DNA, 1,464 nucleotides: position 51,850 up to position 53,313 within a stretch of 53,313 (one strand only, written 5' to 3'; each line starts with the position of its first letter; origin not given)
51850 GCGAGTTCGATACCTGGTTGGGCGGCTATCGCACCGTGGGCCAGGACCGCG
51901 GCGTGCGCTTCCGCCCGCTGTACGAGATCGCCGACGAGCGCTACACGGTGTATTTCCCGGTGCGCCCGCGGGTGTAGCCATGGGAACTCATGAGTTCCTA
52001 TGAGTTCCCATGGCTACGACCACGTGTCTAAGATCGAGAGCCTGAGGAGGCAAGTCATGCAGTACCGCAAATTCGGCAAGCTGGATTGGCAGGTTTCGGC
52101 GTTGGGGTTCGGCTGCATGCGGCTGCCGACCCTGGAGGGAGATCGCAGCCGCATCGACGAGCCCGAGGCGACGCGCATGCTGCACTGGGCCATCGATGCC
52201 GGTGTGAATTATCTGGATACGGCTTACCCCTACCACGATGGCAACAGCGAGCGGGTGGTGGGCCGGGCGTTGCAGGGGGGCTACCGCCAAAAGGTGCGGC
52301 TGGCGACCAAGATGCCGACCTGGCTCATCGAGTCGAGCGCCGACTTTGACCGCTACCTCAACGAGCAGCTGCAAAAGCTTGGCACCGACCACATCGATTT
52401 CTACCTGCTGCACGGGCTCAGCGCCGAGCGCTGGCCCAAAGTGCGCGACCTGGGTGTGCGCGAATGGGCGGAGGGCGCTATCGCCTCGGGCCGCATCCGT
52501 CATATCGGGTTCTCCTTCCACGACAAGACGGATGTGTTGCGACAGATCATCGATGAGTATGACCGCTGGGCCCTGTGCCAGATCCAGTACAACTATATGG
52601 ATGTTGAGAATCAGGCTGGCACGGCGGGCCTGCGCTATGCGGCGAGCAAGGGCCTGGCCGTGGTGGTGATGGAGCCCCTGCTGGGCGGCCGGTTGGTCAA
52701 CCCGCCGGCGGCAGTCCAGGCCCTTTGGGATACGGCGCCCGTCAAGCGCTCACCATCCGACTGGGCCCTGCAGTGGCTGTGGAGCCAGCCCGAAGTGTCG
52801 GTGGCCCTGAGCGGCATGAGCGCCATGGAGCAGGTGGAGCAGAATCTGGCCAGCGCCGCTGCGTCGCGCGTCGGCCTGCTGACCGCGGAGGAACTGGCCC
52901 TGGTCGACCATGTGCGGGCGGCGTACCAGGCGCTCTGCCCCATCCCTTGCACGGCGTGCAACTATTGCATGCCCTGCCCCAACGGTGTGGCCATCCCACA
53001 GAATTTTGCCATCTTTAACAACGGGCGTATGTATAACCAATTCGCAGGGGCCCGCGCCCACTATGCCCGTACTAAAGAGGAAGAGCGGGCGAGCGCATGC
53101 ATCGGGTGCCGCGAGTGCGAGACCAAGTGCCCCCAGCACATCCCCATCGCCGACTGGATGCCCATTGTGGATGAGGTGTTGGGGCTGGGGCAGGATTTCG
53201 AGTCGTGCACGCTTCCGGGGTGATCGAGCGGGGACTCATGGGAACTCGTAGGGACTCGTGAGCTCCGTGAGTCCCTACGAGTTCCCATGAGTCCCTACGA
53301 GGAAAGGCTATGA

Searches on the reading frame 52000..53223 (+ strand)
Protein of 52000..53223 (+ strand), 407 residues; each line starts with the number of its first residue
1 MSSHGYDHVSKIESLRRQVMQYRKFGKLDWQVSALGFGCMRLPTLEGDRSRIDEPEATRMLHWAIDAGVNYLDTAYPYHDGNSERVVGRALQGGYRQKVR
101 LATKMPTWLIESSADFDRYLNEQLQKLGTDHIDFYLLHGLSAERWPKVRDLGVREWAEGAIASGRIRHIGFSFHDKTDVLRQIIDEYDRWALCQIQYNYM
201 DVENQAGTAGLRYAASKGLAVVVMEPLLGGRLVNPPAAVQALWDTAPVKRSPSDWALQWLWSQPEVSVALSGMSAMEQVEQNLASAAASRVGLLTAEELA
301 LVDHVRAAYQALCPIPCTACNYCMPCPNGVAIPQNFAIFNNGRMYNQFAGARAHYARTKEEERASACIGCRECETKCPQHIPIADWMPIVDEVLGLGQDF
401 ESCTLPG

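Call 81: search_protein_families(library=pfam, proteins=[window:52000-53223:+], max_evalue=0.0001)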
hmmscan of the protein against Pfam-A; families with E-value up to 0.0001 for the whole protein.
window:52000-53223:+ (407 aa): 4 families
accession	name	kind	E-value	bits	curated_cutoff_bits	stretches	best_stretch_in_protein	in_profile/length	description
PF00248.27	Aldo_ket_red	-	5.9e-40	137.6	24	1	35-304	2-288/291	Aldo/keto reductase family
PF13187.11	Fer4_9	-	1.9e-09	37.8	27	1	317-380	2-50/52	4Fe-4S dicluster domain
PF13534.11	Fer4_17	-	2.3e-06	28.5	22.2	1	317-381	2-60/61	4Fe-4S dicluster domain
PF13183.11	Fer4_8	-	8.1e-06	26.7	27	1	317-381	5-68/68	4Fe-4S dicluster domain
